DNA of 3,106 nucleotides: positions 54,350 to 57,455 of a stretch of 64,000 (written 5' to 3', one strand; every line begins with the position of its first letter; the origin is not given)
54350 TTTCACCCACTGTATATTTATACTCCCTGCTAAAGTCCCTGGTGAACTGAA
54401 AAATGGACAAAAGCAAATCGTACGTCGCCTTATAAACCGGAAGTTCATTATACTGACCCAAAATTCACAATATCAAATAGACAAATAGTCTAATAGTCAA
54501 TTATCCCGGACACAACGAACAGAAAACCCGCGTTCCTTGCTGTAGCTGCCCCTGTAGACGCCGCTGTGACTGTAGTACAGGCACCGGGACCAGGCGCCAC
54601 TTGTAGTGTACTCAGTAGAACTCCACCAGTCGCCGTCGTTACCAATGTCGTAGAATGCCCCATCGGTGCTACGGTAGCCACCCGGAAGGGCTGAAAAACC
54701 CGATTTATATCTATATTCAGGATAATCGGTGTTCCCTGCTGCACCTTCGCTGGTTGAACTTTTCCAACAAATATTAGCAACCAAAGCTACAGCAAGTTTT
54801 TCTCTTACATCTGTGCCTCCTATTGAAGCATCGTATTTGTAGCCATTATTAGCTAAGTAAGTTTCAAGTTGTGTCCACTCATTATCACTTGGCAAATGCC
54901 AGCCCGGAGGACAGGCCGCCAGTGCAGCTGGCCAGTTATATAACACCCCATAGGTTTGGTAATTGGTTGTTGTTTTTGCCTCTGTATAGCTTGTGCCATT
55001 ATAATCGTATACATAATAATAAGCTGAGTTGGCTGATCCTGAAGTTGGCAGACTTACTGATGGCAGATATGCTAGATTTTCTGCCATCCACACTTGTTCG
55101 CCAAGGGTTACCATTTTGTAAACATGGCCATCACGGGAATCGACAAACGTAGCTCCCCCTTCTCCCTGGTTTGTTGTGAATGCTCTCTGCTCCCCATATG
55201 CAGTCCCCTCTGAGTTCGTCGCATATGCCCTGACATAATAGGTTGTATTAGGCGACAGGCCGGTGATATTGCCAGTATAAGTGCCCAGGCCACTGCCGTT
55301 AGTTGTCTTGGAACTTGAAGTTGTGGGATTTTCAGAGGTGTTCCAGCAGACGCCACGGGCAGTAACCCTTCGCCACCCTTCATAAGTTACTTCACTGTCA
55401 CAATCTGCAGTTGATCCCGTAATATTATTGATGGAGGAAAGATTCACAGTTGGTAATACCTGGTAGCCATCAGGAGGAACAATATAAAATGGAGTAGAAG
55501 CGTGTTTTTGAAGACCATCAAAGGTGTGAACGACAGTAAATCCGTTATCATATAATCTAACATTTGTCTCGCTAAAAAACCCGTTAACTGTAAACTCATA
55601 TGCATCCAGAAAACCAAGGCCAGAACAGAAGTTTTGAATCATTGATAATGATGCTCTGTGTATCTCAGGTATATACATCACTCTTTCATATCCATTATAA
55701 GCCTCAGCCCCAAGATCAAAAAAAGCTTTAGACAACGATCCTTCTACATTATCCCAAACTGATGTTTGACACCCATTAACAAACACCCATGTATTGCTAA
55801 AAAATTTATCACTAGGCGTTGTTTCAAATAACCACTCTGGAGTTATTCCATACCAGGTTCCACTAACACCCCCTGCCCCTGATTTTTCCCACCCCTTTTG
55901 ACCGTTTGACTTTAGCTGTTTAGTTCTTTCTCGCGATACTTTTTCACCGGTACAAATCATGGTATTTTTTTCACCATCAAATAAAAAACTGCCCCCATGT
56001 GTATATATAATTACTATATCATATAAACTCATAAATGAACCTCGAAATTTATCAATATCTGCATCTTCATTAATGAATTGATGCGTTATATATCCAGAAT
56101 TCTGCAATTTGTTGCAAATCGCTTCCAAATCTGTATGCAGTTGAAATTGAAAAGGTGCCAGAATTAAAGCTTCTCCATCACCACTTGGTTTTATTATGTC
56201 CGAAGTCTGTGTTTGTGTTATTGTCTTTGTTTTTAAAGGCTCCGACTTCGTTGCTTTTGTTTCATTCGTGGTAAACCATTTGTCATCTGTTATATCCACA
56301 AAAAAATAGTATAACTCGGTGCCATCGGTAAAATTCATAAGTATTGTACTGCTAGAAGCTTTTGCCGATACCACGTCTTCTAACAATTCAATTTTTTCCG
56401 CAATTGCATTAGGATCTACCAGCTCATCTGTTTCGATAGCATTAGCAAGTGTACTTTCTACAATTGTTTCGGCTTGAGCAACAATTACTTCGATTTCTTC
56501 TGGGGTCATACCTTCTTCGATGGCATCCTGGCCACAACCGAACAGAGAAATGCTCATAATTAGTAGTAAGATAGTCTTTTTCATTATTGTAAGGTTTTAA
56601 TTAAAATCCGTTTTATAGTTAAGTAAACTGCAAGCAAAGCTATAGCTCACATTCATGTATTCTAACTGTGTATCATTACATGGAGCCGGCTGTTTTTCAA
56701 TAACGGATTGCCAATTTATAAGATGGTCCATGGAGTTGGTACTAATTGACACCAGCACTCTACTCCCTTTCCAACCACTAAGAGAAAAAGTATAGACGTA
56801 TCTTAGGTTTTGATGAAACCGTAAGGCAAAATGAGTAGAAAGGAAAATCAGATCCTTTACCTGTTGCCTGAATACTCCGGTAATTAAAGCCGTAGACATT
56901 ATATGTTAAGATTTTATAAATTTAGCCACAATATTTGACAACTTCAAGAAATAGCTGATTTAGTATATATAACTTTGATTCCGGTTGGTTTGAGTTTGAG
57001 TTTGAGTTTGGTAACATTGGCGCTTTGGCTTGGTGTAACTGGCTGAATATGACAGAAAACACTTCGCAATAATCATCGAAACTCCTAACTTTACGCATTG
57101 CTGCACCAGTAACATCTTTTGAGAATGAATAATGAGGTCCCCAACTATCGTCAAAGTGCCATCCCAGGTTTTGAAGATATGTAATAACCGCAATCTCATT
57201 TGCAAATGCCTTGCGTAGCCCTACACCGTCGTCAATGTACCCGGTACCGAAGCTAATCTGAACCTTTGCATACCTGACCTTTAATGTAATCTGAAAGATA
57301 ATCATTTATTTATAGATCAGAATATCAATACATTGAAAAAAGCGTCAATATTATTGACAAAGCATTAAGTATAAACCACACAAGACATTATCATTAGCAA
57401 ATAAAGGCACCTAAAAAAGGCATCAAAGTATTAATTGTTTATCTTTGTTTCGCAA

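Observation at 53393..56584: Diversity-generating retroelement with an unambiguous adenine-specific VR/TR pair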

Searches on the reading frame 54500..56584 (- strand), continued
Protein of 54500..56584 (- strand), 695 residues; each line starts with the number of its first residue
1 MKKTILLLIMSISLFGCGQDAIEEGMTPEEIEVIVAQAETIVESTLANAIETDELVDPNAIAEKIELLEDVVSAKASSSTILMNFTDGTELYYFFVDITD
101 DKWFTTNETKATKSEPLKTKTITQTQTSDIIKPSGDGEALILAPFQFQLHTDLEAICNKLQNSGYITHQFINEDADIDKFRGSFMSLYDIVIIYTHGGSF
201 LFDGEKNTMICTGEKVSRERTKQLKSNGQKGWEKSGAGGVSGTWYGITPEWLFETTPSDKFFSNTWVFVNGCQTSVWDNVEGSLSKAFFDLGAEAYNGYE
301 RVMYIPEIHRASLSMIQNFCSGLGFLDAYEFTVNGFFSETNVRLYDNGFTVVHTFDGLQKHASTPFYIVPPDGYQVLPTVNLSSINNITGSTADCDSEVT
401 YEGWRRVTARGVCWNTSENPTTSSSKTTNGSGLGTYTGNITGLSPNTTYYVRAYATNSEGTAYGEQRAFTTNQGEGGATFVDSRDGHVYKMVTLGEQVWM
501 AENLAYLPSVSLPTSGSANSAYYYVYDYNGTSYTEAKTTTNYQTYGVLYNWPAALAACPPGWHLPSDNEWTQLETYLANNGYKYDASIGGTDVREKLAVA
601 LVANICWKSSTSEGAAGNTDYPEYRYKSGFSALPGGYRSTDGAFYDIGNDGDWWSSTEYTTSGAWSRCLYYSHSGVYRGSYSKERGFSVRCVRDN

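Call 79: predict_structure(alignment_id=A4)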
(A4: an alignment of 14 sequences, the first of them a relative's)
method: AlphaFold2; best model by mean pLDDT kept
length: 695 residues; sequences in the alignment: 14
mean_pLDDT: 57.1   pTM: 0.40
mean pLDDT of the five models: 57.1, 51.6, 50.9, 49.1, 48.6
residues with pLDDT >= 90: 58; 70-90: 195; 50-70: 140; < 50: 302
segments of 3 or more residues with pLDDT < 50: 1-4, 6-8, 11-24, 96-135, 338-352, 369-486, 490-515, 528-530, 539-545, 559-561, 579-635, 672-674
pLDDT, mean of each block of 10 residues (from residue 1): 47 39 52 76 69 63 85 67 67 47 28 25 24 57 87 85 83 93 89 86 79 92 89 80 89 85 85 64 84 84 69 80 70 55 34 63 55 29 31 29 26 30 28 27 34 29 33 39 46 30 27 50 54 50 55 65 68 55 35 39 33 33 33 53 59 77 76 60 77 53
secondary structure, 60 per line:
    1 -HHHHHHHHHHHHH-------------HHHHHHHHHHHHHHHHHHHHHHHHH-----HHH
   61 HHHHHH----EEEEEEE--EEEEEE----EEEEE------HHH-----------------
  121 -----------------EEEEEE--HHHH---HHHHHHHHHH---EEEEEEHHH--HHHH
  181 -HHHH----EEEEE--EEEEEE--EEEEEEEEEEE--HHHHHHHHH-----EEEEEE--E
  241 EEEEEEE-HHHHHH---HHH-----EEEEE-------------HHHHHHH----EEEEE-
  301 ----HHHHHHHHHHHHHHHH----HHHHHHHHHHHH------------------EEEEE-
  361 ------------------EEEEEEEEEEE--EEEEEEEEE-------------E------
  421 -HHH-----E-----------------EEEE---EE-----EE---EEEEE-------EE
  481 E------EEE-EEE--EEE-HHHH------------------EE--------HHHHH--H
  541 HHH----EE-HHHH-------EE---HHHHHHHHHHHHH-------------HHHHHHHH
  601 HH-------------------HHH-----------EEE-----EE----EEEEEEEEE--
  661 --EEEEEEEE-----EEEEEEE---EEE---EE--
elements in order (helices of 4 or more, strands of 3 or more residues): H2-14 H28-52 H58-66 E71-77 E80-85 E90-94 E138-143 H146-149 H153-162 E166-171 H177-180 H182-185 E190-194 E197-202 E205-215 H218-226 E232-237 E240-247 H249-254 E266-270 H284-290 E295-299 H305-320 H325-336 E355-359 E379-389 E392-400 E448-451 E467-471 E479-481 E488-490 E492-494 E497-499 H501-504 H533-537 H540-543 H551-554 H567-579 H593-602 E636-638 E650-658 E663-670 E676-682 E686-688

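Call 81: fold_search(model_id=the predicted structure, library=pdb)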
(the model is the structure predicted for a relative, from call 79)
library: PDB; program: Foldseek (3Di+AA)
matches with E <= 10: 553; with E <= 0.001: 4
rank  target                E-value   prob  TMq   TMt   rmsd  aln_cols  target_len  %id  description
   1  8tl0_A                3.6e-04  1.00  0.18  0.26   5.5       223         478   14  Structure of activated SAVED-CHAT filament (released 2024-03-06)
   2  8tl0_C                8.3e-04  1.00  0.17  0.24   9.4       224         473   11  Structure of activated SAVED-CHAT filament (released 2024-03-06)
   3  8tl0_D                8.8e-04  1.00  0.17  0.24   8.2       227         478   13  Structure of activated SAVED-CHAT filament (released 2024-03-06)
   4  8tl0_B                9.9e-04  1.00  0.17  0.24  10.0       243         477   12  Structure of activated SAVED-CHAT filament (released 2024-03-06)
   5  7zoq_A                1.4e-03  1.00  0.18  0.15   9.8       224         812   14  Cryo-EM structure of a CRISPR effector in complex with a caspase regulator (released 2022-11-30)
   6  8rw5                  2.3e-03  0.99  0.18  0.15  15.8       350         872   11  Symmetry expansion of dimeric transmembrane anti-sigma factor DdvA (released 2024-11-06)
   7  8tl0_I                2.4e-03  1.00  0.16  0.23  10.4       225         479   12  Structure of activated SAVED-CHAT filament (released 2024-03-06)
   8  8rot_A                2.6e-03  0.99  0.19  0.15  17.3       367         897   11  Cryo-EM structure of the transmembrane anti-sigma factor DdvA (released 2024-11-06)
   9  5xr8                  4.5e-03  0.85  0.12  0.18  22.2       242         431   12  Crystal structure of the human CB1 in complex with agonist AM841 (released 2017-07-12)
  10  8eey_B                4.8e-03  1.00  0.18  0.17   5.2       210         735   12  Cas7-11 in complex with DR-mismatched target RNA, Csx29 and Csx30 (released 2022-11-16)
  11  5fby_A                7.5e-03  1.00  0.17  0.24   7.4       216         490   11  Crystal structure of ctSPD (released 2016-03-30)
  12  5xra                  8.9e-03  0.99  0.15  0.23  10.5       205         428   15  Crystal structure of the human CB1 in complex with agonist AM11542 (released 2017-07-12)
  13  8eex_B                9.4e-03  0.99  0.17  0.16   7.6       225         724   12  Cas7-11 in complex with Csx29 (released 2022-11-16)
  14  7epe                  1.0e-02  0.93  0.14  0.21   7.4       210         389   12  Crystal structure of mGlu2 bound to NAM563 (released 2021-06-23)
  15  7epf                  1.6e-02  0.97  0.14  0.23   7.0       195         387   16  Crystal structure of mGlu2 bound to NAM597 (released 2021-06-23)
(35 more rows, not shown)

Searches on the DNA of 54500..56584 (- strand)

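Call 49: search_rna_families(sources=[L097, L101, L089, L115, L090, L093, L112, L114, L128, L143, L012, L013, L098], threshold=evalue, max_evalue=0.00001)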
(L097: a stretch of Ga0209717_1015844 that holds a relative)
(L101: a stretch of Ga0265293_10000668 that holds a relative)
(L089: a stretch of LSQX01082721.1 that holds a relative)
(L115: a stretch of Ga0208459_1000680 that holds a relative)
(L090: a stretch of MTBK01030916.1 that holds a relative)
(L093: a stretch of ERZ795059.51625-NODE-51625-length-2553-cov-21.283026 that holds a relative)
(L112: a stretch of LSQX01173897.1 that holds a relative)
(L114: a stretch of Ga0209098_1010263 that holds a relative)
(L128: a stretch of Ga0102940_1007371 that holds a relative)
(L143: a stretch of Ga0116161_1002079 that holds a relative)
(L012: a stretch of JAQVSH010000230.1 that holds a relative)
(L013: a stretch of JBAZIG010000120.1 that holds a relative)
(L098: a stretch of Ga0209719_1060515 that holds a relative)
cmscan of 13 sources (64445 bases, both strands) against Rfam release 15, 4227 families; matches with E-value up to 0.00001: 12.
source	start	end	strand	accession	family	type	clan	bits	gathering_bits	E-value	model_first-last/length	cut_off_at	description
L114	390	562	-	RF02001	group-II-D1D4-3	Intron;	CL00102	124.8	32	3.2e-25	1-170/170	no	Group II catalytic intron D1-D4-3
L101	2343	2503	+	RF03028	RT-7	Gene; sRNA;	-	90.6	116.8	1.2e-19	1-191/191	no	RT-7 RNA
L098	423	584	+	RF03028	RT-7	Gene; sRNA;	-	78.9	116.8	1.7e-16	1-191/191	no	RT-7 RNA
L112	810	971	+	RF03028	RT-7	Gene; sRNA;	-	75.9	116.8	1.1e-15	1-191/191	no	RT-7 RNA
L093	704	865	+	RF03028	RT-7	Gene; sRNA;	-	74.8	116.8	2.2e-15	1-191/191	no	RT-7 RNA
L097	1687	1848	+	RF03028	RT-7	Gene; sRNA;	-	74.5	116.8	2.6e-15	1-191/191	no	RT-7 RNA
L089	519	680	+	RF03028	RT-7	Gene; sRNA;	-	74.5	116.8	2.6e-15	1-191/191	no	RT-7 RNA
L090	2553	2714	+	RF03028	RT-7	Gene; sRNA;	-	74.5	116.8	2.6e-15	1-191/191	no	RT-7 RNA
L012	2270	2431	+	RF03028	RT-7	Gene; sRNA;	-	73.6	116.8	4.6e-15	1-191/191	no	RT-7 RNA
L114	4323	4485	+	RF03028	RT-7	Gene; sRNA;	-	71.6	116.8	1.7e-14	1-191/191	no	RT-7 RNA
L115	510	672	+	RF03028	RT-7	Gene; sRNA;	-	67.8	116.8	1.8e-13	1-191/191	no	RT-7 RNA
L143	936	1167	+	RF03028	RT-7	Gene; sRNA;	-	57.4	116.8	1.2e-10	1-191/191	no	RT-7 RNA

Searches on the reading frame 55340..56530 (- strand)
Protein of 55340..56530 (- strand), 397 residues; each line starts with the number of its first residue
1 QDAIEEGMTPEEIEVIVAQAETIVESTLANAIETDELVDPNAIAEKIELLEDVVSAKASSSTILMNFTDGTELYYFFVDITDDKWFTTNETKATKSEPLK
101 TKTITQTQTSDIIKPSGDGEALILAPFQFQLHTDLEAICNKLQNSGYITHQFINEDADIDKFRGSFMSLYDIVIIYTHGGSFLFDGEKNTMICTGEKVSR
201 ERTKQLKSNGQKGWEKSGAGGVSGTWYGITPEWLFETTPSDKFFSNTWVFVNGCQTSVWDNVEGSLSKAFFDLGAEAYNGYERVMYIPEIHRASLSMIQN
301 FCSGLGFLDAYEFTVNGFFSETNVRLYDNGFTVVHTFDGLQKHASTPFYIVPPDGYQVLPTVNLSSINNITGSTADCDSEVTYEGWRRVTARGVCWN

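Call 55: search_solved_structures(query=window:55340-56530:-, max_evalue=1)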
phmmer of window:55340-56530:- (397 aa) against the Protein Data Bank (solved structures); distinct sequences matched with E-value up to 1: 1.
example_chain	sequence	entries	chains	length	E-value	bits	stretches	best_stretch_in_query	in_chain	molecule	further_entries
5jze_A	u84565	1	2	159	0.85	12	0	252-280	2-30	RNA-dependent RNA polymerase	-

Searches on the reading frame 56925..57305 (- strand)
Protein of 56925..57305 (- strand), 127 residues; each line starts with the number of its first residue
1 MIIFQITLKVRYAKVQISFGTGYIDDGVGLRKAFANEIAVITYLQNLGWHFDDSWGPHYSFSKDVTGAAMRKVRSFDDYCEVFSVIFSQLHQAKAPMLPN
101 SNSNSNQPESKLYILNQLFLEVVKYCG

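Call 11: search_protein_families(library=pfam, proteins=[window:56925-57305:-], max_evalue=0.01)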
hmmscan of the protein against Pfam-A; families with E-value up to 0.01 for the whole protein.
window:56925-57305:- (127 aa): 0 families

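Call 60: search_protein_families(library=phrogs, proteins=[window:56925-57305:-], max_evalue=0.001)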
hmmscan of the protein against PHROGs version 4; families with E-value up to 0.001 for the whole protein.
window:56925-57305:- (127 aa): 0 families

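Call 61: find_encoding_contigs(protein=window:56925-57305:-, flank=6000, max_places=8)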
Protein window:56925-57305:- (127 aa): 2 contigs read that carry it; 2 places shown.
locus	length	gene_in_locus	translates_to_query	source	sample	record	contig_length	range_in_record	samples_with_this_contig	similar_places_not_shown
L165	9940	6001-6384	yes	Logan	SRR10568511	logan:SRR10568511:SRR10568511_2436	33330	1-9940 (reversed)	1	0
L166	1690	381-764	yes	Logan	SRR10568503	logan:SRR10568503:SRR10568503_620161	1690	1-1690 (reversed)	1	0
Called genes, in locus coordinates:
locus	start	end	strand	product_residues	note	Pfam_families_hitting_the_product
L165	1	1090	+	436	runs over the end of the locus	PF00128:Alpha-amylase, PF14701:hDGE_amylase (faint), PF16657:Malt_amylase_C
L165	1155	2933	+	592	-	PF09087:Cyc-maltodext_N, PF00128:Alpha-amylase, PF10438:Cyc-maltodext_C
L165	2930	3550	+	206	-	PF14129:DUF4296 (weak)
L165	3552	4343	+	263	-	PF04055:Radical_SAM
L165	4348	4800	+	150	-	PF02580:Tyr_Deacylase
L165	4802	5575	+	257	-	PF01791:DeoC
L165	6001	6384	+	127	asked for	-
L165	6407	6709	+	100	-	-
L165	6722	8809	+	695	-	PF09603:Fib_succ_major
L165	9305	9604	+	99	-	PF09603:Fib_succ_major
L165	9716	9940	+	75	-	?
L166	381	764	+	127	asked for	-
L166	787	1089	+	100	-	-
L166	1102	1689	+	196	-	?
